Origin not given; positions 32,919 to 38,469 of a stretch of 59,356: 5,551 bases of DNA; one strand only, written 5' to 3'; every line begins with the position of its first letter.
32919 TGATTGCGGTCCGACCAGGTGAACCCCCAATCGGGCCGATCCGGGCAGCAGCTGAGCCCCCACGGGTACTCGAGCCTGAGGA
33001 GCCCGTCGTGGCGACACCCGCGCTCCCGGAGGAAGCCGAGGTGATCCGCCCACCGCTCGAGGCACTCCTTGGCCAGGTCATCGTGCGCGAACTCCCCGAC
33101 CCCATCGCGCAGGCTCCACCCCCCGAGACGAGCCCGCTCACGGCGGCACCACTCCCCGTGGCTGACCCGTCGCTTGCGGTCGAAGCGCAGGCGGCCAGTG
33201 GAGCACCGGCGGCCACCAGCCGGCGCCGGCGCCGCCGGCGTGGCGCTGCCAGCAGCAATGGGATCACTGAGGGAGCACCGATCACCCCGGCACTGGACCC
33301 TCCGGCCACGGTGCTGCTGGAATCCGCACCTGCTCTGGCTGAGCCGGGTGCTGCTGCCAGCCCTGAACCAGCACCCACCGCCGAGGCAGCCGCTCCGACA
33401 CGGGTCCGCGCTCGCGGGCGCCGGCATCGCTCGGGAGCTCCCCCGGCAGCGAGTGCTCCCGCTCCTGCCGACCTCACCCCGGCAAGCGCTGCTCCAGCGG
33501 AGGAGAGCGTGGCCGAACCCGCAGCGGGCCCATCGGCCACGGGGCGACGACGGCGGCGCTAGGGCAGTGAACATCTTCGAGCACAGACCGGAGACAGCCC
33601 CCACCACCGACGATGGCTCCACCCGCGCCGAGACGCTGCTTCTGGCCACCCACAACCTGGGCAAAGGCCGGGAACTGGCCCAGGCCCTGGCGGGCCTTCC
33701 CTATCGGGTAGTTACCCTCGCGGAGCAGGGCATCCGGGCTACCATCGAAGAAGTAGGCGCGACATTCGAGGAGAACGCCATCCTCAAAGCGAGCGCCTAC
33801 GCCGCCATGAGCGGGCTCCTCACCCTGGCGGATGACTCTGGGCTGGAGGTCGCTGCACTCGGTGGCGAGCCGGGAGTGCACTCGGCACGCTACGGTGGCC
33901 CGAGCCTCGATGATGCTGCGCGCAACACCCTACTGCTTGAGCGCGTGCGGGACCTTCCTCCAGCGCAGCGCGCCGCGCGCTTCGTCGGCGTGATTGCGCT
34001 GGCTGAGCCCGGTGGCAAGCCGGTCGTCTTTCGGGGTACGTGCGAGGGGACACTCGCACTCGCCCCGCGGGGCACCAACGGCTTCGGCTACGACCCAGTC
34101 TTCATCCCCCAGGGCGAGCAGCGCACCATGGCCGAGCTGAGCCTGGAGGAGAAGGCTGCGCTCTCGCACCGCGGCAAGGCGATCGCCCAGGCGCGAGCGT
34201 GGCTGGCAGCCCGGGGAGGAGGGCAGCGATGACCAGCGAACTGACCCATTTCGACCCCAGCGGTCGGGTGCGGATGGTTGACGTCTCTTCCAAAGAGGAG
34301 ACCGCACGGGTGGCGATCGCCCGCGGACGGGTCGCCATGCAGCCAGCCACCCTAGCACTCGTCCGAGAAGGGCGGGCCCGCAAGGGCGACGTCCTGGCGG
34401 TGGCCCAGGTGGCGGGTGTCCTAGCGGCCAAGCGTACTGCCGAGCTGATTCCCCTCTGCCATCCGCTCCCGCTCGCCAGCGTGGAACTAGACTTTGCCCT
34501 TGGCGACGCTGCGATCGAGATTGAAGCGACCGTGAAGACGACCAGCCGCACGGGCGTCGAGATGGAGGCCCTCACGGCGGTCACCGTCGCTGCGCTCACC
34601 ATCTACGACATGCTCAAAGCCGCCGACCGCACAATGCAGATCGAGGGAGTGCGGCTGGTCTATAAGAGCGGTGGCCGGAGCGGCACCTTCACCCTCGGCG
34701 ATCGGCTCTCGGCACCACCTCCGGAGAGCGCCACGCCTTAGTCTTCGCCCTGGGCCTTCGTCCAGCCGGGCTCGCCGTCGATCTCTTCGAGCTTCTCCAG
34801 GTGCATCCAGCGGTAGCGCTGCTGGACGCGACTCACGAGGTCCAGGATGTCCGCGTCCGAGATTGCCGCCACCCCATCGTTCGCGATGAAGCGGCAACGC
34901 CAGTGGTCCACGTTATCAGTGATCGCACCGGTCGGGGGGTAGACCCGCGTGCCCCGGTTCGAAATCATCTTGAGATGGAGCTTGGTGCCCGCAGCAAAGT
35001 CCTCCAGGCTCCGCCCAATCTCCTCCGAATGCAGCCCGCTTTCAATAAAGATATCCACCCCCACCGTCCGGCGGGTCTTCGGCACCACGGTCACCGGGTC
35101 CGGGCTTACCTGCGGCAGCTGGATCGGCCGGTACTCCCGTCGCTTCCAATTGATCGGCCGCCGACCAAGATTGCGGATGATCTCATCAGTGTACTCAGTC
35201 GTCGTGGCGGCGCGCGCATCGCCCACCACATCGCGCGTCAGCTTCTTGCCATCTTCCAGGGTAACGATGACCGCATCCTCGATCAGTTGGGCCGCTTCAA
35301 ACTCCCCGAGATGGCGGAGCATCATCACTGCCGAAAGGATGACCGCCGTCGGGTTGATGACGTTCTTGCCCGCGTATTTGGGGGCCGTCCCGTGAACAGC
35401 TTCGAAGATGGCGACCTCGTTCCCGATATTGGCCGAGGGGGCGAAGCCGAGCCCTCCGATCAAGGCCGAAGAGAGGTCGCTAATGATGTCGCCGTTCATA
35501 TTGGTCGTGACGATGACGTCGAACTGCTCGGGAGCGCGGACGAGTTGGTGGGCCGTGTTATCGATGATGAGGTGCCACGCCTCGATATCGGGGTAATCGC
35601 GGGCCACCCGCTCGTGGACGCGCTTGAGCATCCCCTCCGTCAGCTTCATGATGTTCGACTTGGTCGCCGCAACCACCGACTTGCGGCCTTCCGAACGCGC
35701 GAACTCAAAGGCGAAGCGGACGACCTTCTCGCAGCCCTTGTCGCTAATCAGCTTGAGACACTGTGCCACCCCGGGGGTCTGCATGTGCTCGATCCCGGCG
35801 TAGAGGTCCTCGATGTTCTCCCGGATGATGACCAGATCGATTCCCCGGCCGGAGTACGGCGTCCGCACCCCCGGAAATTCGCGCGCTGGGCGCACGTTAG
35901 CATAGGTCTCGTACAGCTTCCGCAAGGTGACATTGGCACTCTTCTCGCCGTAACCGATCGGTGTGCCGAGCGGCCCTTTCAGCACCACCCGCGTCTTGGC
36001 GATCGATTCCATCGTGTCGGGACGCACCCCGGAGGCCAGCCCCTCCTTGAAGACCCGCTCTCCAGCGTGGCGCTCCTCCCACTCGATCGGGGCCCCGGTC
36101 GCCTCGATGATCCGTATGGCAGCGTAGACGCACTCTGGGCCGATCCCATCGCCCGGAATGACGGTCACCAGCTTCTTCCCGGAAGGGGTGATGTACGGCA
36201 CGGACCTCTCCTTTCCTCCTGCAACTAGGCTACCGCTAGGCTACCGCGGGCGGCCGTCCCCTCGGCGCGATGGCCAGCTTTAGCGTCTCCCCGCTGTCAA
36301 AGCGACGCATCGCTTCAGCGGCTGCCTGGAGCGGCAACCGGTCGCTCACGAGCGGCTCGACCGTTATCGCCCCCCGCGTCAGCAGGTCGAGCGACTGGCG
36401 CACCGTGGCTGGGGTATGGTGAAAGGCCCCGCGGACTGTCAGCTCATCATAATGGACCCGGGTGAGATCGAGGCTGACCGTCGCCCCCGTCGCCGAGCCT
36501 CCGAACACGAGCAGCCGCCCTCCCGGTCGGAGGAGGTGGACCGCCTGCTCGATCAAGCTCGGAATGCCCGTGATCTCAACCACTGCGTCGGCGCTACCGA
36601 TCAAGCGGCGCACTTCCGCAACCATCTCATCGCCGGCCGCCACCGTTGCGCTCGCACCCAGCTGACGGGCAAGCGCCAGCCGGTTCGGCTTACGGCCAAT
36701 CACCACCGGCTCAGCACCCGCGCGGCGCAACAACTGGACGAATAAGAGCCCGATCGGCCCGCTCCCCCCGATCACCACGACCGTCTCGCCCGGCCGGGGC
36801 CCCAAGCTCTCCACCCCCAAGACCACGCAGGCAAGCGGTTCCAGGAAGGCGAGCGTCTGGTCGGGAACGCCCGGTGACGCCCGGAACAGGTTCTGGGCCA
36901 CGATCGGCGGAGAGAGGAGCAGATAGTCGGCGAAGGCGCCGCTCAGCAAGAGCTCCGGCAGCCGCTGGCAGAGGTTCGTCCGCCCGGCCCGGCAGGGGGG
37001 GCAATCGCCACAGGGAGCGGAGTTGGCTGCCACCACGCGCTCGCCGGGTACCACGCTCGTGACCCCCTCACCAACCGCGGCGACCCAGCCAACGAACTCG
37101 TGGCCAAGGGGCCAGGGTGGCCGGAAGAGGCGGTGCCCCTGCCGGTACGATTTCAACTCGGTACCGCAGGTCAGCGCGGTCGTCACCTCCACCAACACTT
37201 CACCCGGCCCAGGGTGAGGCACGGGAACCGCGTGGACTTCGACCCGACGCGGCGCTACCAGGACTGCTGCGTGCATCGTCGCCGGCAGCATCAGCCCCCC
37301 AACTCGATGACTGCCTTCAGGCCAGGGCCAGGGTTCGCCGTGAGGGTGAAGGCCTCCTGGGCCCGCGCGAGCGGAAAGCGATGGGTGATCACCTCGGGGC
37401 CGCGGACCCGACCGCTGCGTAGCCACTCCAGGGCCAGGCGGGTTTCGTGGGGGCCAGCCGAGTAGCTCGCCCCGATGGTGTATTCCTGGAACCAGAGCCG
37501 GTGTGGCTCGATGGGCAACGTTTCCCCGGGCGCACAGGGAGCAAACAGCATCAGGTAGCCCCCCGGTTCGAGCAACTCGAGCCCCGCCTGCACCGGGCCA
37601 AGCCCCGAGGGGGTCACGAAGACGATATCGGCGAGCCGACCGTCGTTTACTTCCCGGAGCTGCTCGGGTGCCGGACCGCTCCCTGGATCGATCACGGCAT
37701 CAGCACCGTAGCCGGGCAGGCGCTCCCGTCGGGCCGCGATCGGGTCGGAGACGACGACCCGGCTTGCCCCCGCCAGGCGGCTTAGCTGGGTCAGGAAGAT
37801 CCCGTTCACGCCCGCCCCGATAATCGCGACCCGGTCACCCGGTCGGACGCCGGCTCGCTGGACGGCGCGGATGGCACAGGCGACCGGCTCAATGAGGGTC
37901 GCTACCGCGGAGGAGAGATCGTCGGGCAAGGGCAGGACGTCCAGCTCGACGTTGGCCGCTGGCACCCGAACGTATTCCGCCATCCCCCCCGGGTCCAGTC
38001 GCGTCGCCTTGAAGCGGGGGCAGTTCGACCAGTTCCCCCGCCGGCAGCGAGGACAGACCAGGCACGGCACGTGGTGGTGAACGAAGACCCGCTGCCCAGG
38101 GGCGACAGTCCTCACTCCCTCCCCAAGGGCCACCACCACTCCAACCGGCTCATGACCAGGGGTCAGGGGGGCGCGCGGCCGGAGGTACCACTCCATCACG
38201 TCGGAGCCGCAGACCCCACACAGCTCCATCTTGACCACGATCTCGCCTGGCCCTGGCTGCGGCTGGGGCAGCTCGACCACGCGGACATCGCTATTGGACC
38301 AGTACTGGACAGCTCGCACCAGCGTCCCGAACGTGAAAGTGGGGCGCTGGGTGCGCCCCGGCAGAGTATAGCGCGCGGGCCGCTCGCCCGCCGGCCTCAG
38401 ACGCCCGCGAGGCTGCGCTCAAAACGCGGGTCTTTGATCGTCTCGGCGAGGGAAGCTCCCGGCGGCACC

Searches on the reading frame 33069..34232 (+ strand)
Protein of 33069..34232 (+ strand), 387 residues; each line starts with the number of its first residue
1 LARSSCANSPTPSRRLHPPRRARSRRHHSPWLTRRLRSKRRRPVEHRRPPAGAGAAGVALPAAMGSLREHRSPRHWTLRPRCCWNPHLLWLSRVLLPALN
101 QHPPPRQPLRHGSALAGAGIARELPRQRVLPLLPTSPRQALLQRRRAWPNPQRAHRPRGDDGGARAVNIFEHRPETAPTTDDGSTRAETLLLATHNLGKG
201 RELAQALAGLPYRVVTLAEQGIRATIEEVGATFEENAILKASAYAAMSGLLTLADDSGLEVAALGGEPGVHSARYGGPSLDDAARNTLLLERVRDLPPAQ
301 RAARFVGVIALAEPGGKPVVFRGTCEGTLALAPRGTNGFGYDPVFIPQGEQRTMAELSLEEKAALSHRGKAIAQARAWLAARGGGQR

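Call 8: search_protein_families(library=pfam, proteins=[window:33069-34232:+], max_evalue=0.001)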
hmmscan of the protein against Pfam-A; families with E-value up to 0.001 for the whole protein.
window:33069-34232:+ (387 aa): 1 family
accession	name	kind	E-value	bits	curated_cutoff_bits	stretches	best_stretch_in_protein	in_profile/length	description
PF01725.21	Ham1p_like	-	1.5e-60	204.7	22.5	1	190-378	1-186/186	Ham1 family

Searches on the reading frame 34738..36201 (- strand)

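Call 8: search_protein_families(library=pfam, proteins=[window:34738-36201:-], max_evalue=0.001)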
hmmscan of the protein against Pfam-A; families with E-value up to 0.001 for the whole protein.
window:34738-36201:- (487 aa): 2 families
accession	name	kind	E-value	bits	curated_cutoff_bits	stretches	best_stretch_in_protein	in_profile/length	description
PF00180.25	Iso_dh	-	2.4e-109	366.2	27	1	12-341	2-348/348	Isocitrate/isopropylmalate dehydrogenase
PF18324.6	Isocitrate_DH_C_bact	-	4.7e-29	101.1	25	1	377-486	1-110/110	Bacterial isocitrate dehydrogenase, C-terminal domain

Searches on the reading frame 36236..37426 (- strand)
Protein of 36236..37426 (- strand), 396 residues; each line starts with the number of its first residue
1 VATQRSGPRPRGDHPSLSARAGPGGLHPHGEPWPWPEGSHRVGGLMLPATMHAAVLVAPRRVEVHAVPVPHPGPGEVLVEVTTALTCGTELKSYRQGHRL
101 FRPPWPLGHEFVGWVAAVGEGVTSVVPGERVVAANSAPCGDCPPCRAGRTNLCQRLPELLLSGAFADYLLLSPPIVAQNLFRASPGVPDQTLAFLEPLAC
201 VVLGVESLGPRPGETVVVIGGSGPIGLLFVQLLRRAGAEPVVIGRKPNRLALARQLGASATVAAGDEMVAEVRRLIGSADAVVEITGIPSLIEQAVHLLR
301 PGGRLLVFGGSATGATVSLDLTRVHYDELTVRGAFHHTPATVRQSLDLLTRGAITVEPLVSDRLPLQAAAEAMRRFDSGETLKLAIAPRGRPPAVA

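Call 8: search_protein_families(library=pfam, proteins=[window:36236-37426:-], max_evalue=0.001)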
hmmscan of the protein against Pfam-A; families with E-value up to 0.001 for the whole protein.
window:36236-37426:- (396 aa): 5 families
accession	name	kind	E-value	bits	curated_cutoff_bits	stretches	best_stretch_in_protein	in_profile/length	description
PF00107.32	ADH_zinc_N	-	3.7e-25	88.8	31.8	1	224-350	1-128/129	Zinc-binding dehydrogenase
PF08240.17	ADH_N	-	1.4e-22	80.3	23.5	1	73-172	1-95/104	Alcohol dehydrogenase GroES-like domain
PF16912.11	Glu_dehyd_C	-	1.3e-10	41.5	34.9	1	216-374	33-199/211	Glucose dehydrogenase C-terminus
PF13602.12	ADH_zinc_N_2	-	2.1e-08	35.6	27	1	256-381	1-128/134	Zinc-binding dehydrogenase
PF13460.12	NAD_binding_10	-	0.00035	20.9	27.2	1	220-287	1-69/184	NAD(P)H-binding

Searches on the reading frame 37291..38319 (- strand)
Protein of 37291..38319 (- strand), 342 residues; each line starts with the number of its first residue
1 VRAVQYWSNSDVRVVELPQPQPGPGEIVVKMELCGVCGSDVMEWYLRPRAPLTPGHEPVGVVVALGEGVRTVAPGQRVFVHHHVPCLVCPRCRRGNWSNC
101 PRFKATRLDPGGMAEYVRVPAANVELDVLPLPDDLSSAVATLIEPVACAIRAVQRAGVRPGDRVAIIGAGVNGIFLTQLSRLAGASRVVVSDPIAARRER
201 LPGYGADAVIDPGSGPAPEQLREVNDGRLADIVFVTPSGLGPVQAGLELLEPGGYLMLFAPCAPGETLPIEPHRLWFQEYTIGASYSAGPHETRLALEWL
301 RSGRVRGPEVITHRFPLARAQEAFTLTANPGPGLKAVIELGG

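Call 8: search_protein_families(library=pfam, proteins=[window:37291-38319:-], max_evalue=0.001)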
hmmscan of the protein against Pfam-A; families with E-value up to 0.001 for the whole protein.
window:37291-38319:- (342 aa): 2 families
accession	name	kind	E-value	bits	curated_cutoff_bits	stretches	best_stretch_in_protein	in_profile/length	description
PF08240.17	ADH_N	-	3.1e-26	92.1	23.5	1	23-124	1-99/104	Alcohol dehydrogenase GroES-like domain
PF00107.32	ADH_zinc_N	-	6e-14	52.6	31.8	1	173-300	3-127/129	Zinc-binding dehydrogenase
